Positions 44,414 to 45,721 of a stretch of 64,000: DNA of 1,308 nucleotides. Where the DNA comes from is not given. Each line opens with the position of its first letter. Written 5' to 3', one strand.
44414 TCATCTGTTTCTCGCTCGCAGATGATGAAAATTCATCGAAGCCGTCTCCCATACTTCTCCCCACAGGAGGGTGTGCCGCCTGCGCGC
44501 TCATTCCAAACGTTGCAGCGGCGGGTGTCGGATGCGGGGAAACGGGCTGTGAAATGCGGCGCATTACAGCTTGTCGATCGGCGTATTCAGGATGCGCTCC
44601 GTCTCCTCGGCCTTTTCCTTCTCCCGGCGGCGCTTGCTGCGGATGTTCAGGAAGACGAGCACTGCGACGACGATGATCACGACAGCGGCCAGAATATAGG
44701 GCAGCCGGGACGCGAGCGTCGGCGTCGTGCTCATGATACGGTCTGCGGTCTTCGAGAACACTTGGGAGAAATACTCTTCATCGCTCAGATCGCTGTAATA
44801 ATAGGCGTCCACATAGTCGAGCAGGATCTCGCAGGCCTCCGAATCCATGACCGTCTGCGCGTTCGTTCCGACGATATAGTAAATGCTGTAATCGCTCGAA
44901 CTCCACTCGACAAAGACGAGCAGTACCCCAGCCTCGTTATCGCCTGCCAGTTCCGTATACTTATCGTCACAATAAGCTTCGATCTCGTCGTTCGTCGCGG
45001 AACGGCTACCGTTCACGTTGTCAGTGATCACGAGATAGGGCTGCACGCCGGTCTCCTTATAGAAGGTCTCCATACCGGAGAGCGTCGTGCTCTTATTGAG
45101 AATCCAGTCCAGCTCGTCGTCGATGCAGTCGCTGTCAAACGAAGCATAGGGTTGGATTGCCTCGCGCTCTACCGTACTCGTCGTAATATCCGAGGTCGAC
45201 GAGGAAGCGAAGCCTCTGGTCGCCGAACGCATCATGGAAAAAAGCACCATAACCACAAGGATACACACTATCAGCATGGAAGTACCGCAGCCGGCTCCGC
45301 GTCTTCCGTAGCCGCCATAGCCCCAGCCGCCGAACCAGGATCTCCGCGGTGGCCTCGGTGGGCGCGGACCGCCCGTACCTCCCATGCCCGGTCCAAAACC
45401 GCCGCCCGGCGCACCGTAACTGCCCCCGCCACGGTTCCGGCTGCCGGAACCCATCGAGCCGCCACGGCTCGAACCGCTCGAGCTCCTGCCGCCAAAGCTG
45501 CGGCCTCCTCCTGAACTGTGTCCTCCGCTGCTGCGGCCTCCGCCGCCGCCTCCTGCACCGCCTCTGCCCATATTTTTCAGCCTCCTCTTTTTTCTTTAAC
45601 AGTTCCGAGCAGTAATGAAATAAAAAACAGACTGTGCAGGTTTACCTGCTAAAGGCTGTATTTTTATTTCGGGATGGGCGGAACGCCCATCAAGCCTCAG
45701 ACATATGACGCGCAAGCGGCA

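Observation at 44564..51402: A PspA/IM30 gene is embedded in a tight cluster with three proteins I cannot assign to any family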

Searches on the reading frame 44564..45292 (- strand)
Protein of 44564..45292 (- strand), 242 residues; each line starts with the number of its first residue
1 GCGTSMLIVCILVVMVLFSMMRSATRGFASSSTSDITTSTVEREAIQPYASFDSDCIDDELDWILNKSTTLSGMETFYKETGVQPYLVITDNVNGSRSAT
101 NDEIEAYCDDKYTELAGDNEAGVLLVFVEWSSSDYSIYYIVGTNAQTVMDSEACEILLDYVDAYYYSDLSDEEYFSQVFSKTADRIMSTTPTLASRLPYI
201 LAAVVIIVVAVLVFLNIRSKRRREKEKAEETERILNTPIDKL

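Call 48: find_homologous_proteins(query=window:44564-45292:-, max_evalue=0.001)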
Query window:44564-45292:- (242 aa): 479 proteins with E <= 0.001 among 1336 candidates; the best 120 are listed.
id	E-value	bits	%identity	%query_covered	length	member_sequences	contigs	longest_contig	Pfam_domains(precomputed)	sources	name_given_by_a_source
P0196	2.0e-142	490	92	99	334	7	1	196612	-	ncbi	-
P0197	2.6e-141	487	92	99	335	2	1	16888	-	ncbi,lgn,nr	ncbi:MAG: hypothetical protein LUC98_14430 [Lachnospiraceae bacterium]|nr:hypothetical protein [Lach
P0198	1.1e-79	285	57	98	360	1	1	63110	-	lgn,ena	-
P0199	1.3e-71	259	50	98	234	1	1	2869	-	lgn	-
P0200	2.3e-71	258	52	98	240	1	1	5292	-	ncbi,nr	ncbi:MAG: hypothetical protein NC311_15695 [Muribaculaceae bacterium]|nr:hypothetical protein [Murib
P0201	2.7e-70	254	54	88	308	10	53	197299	-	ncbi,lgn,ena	-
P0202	2.8e-70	254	52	97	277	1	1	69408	-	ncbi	-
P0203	2.3e-69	251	51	98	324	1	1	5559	-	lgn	-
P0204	2.3e-69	251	52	88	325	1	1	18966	-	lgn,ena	-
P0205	2.4e-69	251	51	97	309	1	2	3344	-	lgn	-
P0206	4.0e-69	251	50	100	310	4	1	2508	-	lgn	-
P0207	5.6e-69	250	49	100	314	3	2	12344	-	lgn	-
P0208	1.2e-68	249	50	99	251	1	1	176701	-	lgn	-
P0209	1.9e-68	248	48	99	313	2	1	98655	-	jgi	-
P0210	4.7e-68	247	52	89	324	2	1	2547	-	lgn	-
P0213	2.1e-67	245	50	97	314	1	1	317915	-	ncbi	-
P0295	2.7e-50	189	47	86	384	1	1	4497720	-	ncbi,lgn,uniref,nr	ncbi:hypothetical protein LPY66_15915 [Dehalobacter sp. DCM]|uniref:hypothetical protein n=1 Tax=Deh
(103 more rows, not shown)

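Call 49: find_encoding_contigs(protein=P0201, flank=6000, max_places=2)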
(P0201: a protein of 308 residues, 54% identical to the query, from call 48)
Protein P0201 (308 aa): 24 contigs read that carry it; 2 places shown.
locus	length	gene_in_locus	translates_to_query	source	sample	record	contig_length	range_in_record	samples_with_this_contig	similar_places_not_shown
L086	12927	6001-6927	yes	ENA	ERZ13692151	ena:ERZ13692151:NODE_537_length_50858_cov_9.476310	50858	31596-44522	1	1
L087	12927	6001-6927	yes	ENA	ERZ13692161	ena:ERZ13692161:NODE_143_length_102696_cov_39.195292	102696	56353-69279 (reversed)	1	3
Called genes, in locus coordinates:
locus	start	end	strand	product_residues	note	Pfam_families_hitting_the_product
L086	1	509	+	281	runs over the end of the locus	-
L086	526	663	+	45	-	-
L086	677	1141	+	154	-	-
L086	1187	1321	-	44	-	-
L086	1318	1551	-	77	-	-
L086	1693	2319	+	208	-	PF02660:G3P_acyltransf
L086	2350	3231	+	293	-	-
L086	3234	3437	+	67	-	-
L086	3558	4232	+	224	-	-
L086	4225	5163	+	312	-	PF00535:Glycos_transf_2, PF13641:Glyco_tranf_2_3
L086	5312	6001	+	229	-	PF04012:PspA_IM30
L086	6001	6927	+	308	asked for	-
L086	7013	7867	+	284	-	PF01040:UbiA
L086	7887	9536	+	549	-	-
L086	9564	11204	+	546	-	-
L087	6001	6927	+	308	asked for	-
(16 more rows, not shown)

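Call 50: find_encoding_contigs(protein=P0213, flank=6000, max_places=1)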
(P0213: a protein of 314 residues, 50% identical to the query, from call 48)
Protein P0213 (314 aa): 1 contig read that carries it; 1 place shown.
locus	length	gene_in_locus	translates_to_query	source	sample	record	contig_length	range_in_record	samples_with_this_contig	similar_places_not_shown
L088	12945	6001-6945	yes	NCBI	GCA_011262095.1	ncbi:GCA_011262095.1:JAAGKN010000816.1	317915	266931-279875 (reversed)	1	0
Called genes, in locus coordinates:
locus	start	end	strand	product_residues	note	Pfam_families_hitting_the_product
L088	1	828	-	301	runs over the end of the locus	-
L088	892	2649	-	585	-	-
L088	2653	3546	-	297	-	-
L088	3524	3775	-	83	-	PF00376:MerR (weak), PF12728:HTH_17 (weak)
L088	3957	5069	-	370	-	PF05698:Trigger_C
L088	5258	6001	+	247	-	PF04012:PspA_IM30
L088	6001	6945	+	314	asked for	-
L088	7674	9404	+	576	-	PF19263:DUF5906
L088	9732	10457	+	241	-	-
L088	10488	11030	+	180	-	PF01336:tRNA_anti-codon, PF00436:SSB (weak)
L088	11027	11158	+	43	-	-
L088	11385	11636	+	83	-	-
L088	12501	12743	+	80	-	-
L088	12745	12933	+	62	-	-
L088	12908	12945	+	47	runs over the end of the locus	-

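Call 51: find_encoding_contigs(protein=P0295, flank=6000, max_places=1)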
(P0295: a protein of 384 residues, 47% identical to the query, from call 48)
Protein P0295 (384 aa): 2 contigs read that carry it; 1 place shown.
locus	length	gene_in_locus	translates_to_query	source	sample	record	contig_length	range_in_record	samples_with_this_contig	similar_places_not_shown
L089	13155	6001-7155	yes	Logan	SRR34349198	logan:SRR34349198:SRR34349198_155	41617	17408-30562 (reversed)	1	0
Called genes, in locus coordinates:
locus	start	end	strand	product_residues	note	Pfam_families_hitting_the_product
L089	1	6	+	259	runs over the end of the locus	PF01061:ABC2_membrane, PF12698:ABC2_membrane_3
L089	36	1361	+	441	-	PF03738:GSP_synth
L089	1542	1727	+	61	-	-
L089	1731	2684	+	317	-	PF00348:polyprenyl_synt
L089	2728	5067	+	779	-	PF02518:HATPase_c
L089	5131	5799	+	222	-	PF00072:Response_reg, PF00196:GerE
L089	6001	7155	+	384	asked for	-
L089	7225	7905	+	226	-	PF04012:PspA_IM30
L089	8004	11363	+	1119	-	PF02384:N6_Mtase (faint), PF07669:Eco57I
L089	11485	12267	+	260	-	-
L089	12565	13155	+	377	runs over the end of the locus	PF01594:AI-2E_transport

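Call 52: find_encoding_contigs(protein=P0198, flank=6000, max_places=1)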
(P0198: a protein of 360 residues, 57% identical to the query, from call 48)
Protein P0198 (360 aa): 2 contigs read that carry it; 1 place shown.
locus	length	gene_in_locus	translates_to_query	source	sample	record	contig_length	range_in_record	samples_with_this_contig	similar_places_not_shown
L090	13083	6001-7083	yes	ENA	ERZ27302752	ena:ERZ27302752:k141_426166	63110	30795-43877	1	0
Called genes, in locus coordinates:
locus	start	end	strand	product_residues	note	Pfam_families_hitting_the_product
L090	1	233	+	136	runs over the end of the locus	-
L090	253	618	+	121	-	-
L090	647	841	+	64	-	-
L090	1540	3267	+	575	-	PF02518:HATPase_c, PF00204:DNA_gyraseB, PF01751:Toprim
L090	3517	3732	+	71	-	PF00986:DNA_gyraseB_C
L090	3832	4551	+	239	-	PF01541:GIY-YIG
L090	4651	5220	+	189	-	PF00265:TK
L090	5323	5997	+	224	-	PF04012:PspA_IM30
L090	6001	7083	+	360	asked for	-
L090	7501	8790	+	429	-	PF14239:RRXRR, PF01844:HNH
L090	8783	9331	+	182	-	-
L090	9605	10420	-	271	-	PF08239:SH3_3, PF07737:ATLF (weak)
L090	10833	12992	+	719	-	PF00521:DNA_topoisoIV, PF03989:DNA_gyraseA_C (weak)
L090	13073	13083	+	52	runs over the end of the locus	-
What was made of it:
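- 44564..45571 (-): Membrane partner of PspA, 335 aa. It has a Gly/Ser/Arg-rich N-terminus, a TM segment (about 97-113), a divergent TPM-like domain (about 130-285), a second TM segment (about 291-311) and a conserved C-terminal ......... motif. In 4 of 4 homologue contexts examined, PspA is the adjacent gene (calls 49-52).
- On PspA-TPM (YdjF/YdjH-type) pair: In 4 of 4 homologue contexts (45-57% identity) PspA is the adjacent gene (calls 49-52).
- The pair is self-sufficient in four other contexts (calls 49-52).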

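Call 78: search_protein_families(library=phrogs, proteins=[L090:1540-3267:+, L090:3832-4551:+, L090:4651-5220:+, L090:5323-5997:+, L090:6001-7083:+, L090:7501-8790:+, L090:8783-9331:+, L090:9605-10420:-, L090:10833-12992:+, L088:7674-9404:+], max_evalue=0.00001)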
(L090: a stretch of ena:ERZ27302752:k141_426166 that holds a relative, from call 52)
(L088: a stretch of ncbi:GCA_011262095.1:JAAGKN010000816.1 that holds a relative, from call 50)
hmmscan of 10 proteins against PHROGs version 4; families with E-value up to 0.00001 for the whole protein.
L090:1540-3267:+ (575 aa): 3 families
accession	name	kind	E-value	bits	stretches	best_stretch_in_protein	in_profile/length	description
phrog_543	-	DNA, RNA and nucleotide metabolism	8.3e-146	487.9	1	2-573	22-589/661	DNA topoisomerase II large subunit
phrog_28877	-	DNA, RNA and nucleotide metabolism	4.7e-78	264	1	1-558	1-594/1441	DNA topoisomerase II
phrog_7229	-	DNA, RNA and nucleotide metabolism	1.2e-20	75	1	461-573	8-116/172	DNA topoisomerase II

L090:3832-4551:+ (239 aa): 4 families
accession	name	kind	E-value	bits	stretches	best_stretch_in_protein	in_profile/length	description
phrog_7168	-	DNA, RNA and nucleotide metabolism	1.8e-34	120.5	1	6-104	3-103/284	homing endonuclease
phrog_5123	-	DNA, RNA and nucleotide metabolism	5.1e-20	72.9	1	7-121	4-116/152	homing endonuclease with GIY-YIG motif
phrog_314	-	DNA, RNA and nucleotide metabolism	8e-19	69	1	2-231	176-388/574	homing endonuclease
phrog_19446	-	DNA, RNA and nucleotide metabolism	8.5e-12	46.1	1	7-100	4-97/254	homing endonuclease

L090:4651-5220:+ (189 aa): 2 families
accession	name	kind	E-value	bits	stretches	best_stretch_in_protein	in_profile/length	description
phrog_592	-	other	1.2e-67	228.5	1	1-186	1-191/193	thymidine kinase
phrog_35515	-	other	3.7e-24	85.9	1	95-182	4-98/104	thymidine kinase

L090:5323-5997:+ (224 aa): 0 families

L090:6001-7083:+ (360 aa): 0 families

L090:7501-8790:+ (429 aa): 16 families
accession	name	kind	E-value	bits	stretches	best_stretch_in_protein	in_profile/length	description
phrog_119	-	DNA, RNA and nucleotide metabolism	3e-65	221.8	1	1-310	1-316/443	HNH endonuclease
phrog_2214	-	DNA, RNA and nucleotide metabolism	3.4e-47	162.5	1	2-311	5-321/429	HNH endonuclease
phrog_32617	-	unknown function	7e-15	55.5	1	2-161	21-188/382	-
phrog_1271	-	DNA, RNA and nucleotide metabolism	4.9e-12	46.9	1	150-250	247-328/361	HNH endonuclease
phrog_144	-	DNA, RNA and nucleotide metabolism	6.1e-12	46.5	1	183-236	74-131/175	HNH endonuclease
phrog_589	-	DNA, RNA and nucleotide metabolism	5.5e-11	43.5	1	184-235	82-136/179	HNH endonuclease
phrog_8446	-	DNA, RNA and nucleotide metabolism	3.9e-10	40.8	1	181-241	128-199/211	HNH endonuclease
phrog_16986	-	unknown function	8e-08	33.1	1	187-240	14-68/248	-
phrog_8048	-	DNA, RNA and nucleotide metabolism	1.1e-07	32.4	1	182-240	165-228/273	HNH endonuclease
phrog_333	-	DNA, RNA and nucleotide metabolism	1.6e-07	32.6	1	184-235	24-76/138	HNH endonuclease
phrog_14314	-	DNA, RNA and nucleotide metabolism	1.9e-07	32.6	1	188-236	11-60/252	HNH endonuclease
phrog_5956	-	DNA, RNA and nucleotide metabolism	2.1e-07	31.7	1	183-241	49-111/138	HNH endonuclease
phrog_740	-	DNA, RNA and nucleotide metabolism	2.5e-07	31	1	183-235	28-82/332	HNH endonuclease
phrog_7785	-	DNA, RNA and nucleotide metabolism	6.9e-07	30.3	1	184-235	61-109/147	HNH endonuclease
phrog_6050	-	DNA, RNA and nucleotide metabolism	1.2e-06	28.6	1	172-240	290-360/402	HNH endonuclease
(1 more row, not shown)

L090:8783-9331:+ (182 aa): 0 families

L090:9605-10420:- (271 aa): 1 family
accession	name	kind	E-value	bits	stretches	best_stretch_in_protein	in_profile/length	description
phrog_1794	-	lysis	1.7e-08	35.3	1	35-99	265-329/336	amidase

L090:10833-12992:+ (719 aa): 3 families
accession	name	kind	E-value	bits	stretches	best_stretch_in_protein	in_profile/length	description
phrog_551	-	DNA, RNA and nucleotide metabolism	4.5e-124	416.5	1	7-711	6-669/701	DNA topoisomerase II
phrog_28877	-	DNA, RNA and nucleotide metabolism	8.2e-88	296.3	1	4-709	679-1365/1441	DNA topoisomerase II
phrog_20354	-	DNA, RNA and nucleotide metabolism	3.5e-19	70.6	1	8-143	3-137/142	DNA topoisomerase II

L088:7674-9404:+ (576 aa): 3 families
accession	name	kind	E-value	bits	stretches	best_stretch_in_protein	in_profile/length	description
phrog_1156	-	DNA, RNA and nucleotide metabolism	8.8e-13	48.7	1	102-377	418-685/855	DNA primase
phrog_1829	-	DNA, RNA and nucleotide metabolism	1.5e-06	27.6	1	201-377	473-626/772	DNA primase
phrog_6088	-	DNA, RNA and nucleotide metabolism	5.2e-06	26.2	1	240-378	506-633/772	DNA primase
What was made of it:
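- One of these contexts is phage-like (call 78). A phage-like contig carries the closest outgroup PspA-TPM pair (call 78).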

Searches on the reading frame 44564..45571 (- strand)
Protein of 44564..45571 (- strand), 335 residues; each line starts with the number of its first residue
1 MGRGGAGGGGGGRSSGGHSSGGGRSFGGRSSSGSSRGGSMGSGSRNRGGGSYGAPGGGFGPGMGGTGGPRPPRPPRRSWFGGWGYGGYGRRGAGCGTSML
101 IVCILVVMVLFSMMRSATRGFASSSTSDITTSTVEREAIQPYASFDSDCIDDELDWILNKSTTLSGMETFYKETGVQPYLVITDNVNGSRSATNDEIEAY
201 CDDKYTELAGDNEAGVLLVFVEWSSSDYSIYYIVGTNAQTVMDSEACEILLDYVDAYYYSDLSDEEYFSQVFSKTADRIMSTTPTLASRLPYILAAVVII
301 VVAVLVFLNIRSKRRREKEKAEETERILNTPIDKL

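Call 3: search_protein_families(library=pfam, proteins=[window:44564-45571:-], max_evalue=1)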
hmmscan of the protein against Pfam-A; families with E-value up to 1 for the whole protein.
window:44564-45571:- (335 aa): 18 families
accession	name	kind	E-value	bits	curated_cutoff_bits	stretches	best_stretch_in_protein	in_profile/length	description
PF04536.20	TPM_phosphatase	-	0.00052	20.5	22.1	1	167-279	20-122/125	TPM domain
PF14575.11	EphA2_TM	-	0.0038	18.3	28.9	1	294-325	5-37/74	Ephrin type-A receptor 2 transmembrane domain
PF05568.16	ASFV_J13L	-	0.0069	16.6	23.6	1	264-327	2-68/189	African swine fever virus J13L protein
PF11027.13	DUF2615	-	0.018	15.6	23.4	0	292-322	54-86/104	Protein of unknown function (DUF2615)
PF10717.14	ODV-E18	-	0.022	15.1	28.1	0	290-312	27-48/87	Occlusion-derived virus envelope protein ODV-E18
PF02699.20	YajC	-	0.03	14.6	28.2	1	297-322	5-30/78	Preprotein translocase subunit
PF02790.20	COX2_TM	-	0.04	14.5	22.8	0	270-320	6-56/88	Cytochrome C oxidase subunit II, transmembrane domain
PF05814.16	Ac76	-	0.041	14.3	22.5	1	97-162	23-81/83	Orf76 (Ac76)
PF15102.11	TMEM154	-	0.051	13.8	30.3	1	291-322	70-100/153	TMEM154 protein family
PF13572.11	DUF4134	-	0.059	14.1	26.5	1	276-316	27-67/93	Domain of unknown function (DUF4134)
PF17410.7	Stevor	-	0.061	13.3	25.4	1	273-319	219-264/275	Subtelomeric Variable Open Reading frame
PF06143.16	Baculo_11_kDa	-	0.07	13.2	28.4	0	296-326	42-76/84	Baculovirus 11 kDa family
PF12669.12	FeoB_associated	-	0.08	13.6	27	1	297-319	4-26/44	FeoB-associated Cys-rich membrane protein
PF01741.23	MscL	-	0.094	13.5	27.4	1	232-326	21-112/123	Large-conductance mechanosensitive channel, MscL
PF11857.13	DUF3377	-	0.12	12.8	26.5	0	277-311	21-55/72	Domain of unknown function (DUF3377)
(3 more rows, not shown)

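Call 4: search_protein_families(library=ncbifam, proteins=[window:44564-45571:-], max_evalue=1)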
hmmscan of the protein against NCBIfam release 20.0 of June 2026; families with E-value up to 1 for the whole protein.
window:44564-45571:- (335 aa): 12 families
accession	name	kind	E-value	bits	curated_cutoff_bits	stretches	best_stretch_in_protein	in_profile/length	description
TIGR01478.1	STEVOR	paralog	0.0096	15.2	166.65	1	276-324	252-302/308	STEVOR family variant surface protein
NF042931.1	SAG1386_EF1546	equivalog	0.013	15.6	80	1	283-323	23-64/158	SAG1386/EF1546 family surface-associated protein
NF041023.1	PP0621_fam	subfamily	0.02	15.2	45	1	298-324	5-31/71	PP0621 family protein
TIGR02976.1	phageshock_pspB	equivalog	0.023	15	51.7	1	292-329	6-45/75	envelope stress response membrane protein PspB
NF033218.1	anchor_AmaP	equivalog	0.06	13.1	55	0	292-317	50-76/166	alkaline shock response membrane anchor protein AmaP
NF045939.1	MHJ_0274_fam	hypoth_equivalog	0.067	12.9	80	1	293-325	6-38/165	MHJ_0274 family protein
NF047694.1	TnucaseNucIStaph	equivalog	0.077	12.5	250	0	97-181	5-92/175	thermonuclease NucI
NF003412.0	PRK04778.1-6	equivalog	0.14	11.1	861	1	293-326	6-39/564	septation ring formation regulator EzrA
NF051431.1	Rv0361_Cterm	subfamily_domain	0.19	11.9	37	0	293-321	6-39/140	Rv0361 family membrane protein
NF050182.1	TM0026_fam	equivalog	0.34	11.4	100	1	294-319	37-62/64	TM0026 family membrane protein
TIGR02209.1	ftsL_broad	equivalog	0.37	10.7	42.45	0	289-313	3-27/85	cell division protein FtsL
TIGR00739.1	yajC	equivalog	0.53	10.4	44.2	1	297-324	8-35/84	preprotein translocase subunit YajC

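Call 6: search_protein_families(library=padloc, proteins=[window:44564-45571:-], max_evalue=0.1)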
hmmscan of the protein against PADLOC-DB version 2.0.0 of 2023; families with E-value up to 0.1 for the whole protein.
window:44564-45571:- (335 aa): 0 families

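Call 56: search_solved_structures(query=A5, max_evalue=10, show_alignments=1)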
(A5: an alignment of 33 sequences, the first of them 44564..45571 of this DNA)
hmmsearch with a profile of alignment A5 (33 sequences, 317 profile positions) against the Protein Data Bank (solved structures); distinct sequences matched with E-value up to 10: 28.
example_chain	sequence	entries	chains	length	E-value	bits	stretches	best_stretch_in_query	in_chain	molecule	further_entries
9vu9_A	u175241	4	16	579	0.2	14.3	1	4-100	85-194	Small conductance calcium-activated potassium channel protein 2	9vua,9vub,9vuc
6nhj_J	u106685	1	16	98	0.24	14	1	14-48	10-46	Small capsomere-interacting protein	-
6c23_A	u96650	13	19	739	0.27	13.8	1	4-54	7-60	Polycomb protein SUZ12 | SUZ12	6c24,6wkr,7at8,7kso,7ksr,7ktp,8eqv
6qdw_l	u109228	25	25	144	0.48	13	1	2-84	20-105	50S ribosomal protein L15 | Large ribosomal subunit protein uL15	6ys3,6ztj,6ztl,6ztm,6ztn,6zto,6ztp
4v4v_BJ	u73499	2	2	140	0.48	13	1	2-84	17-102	50S ribosomal protein L15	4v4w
23wi_L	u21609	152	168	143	0.5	13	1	2-84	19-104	Large ribosomal subunit protein uL15 | 50S ribosomal protein L15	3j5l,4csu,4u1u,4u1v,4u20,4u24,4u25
5we6_L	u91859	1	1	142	0.5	13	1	2-83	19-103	50S ribosomal protein L15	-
10qm_T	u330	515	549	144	0.51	12.9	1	2-84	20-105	Large ribosomal subunit protein uL15 | 50S ribosomal protein L15 | 50S ribosomal protein L13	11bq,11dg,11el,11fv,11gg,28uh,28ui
5wdt_L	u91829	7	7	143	0.51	12.9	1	2-83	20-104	50S ribosomal protein L15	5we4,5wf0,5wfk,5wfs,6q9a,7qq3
5to3_B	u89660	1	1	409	0.89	12.1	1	9-39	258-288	Prothrombin,Thrombomodulin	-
9dch_B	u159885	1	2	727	0.95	12.1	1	4-59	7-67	Polycomb protein SUZ12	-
7obr_u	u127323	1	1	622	1.1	11.9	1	3-49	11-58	Signal recognition particle subunit SRP68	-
2p24_B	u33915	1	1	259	1.1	11.9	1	13-49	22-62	H-2 class II histocompatibility antigen, A-U beta chain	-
7obq_u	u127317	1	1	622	1.1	11.8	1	3-49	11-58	Signal recognition particle subunit SRP68,Signal recognition particle subunit SRP68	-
8hd0_C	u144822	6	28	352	1.1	11.8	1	19-102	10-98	Cell division protein FtsX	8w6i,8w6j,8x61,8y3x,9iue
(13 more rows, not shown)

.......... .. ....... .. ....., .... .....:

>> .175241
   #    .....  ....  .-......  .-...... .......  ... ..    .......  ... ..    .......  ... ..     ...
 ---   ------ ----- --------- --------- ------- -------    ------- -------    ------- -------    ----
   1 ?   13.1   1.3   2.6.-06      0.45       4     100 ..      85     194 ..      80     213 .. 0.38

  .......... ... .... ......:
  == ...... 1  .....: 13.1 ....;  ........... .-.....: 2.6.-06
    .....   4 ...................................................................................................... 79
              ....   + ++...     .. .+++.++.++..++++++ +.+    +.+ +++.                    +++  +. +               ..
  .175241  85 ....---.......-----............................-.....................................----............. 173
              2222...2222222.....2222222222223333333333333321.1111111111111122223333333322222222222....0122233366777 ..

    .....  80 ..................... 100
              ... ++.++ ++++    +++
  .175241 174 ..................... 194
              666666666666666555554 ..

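Call 57: search_protein_families(library=pfam, alignment_id=A5, max_evalue=0.01)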
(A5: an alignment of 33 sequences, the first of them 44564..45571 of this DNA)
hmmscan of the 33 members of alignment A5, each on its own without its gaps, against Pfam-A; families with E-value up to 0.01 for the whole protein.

A. member 1, window:44564-45571:- (335 aa): 3 families
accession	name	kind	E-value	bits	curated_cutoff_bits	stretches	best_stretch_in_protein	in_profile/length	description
PF04536.20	TPM_phosphatase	-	0.00052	20.5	22.1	1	167-279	20-122/125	TPM domain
PF14575.11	EphA2_TM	-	0.0038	18.3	28.9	0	294-325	5-37/74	Ephrin type-A receptor 2 transmembrane domain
PF05568.16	ASFV_J13L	-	0.0069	16.6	23.6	0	264-327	2-68/189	African swine fever virus J13L protein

B. families by the number of members that match (of 33 scanned): 21 families
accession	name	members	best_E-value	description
PF04536.20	TPM_phosphatase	19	1.2e-06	TPM domain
PF14575.11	EphA2_TM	3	0.0038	Ephrin type-A receptor 2 transmembrane domain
PF05961.16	Chordopox_A13L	2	4.4e-06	Chordopoxvirus A13L protein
PF10717.14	ODV-E18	2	6.7e-05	Occlusion-derived virus envelope protein ODV-E18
PF11368.13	DUF3169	2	0.0022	Protein of unknown function (DUF3169)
PF17359.7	DUF5385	2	0.0042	Family of unknown function (DUF5385)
PF05568.16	ASFV_J13L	2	0.005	African swine fever virus J13L protein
PF01741.23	MscL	1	0.00029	Large-conductance mechanosensitive channel, MscL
PF11337.13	DUF3139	1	0.00031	Protein of unknown function (DUF3139)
PF02009.21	RIFIN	1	0.00051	Rifin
PF10319.15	7TM_GPCR_Srj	1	0.0019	Serpentine type 7TM GPCR chemoreceptor Srj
PF15102.11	TMEM154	1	0.002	TMEM154 protein family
PF18895.5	T4SS_pilin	1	0.0021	Type IV secretion system pilin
PF09976.15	TPR_21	1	0.0025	Tetratricopeptide repeat-like domain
PF06480.20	FtsH_ext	1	0.0027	FtsH Extracellular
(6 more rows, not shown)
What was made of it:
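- On PspA-TPM (YdjF/YdjH-type) pair: Of 33 family members, 19 match at E<=0.01, the best at 1e-6 (call 57).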
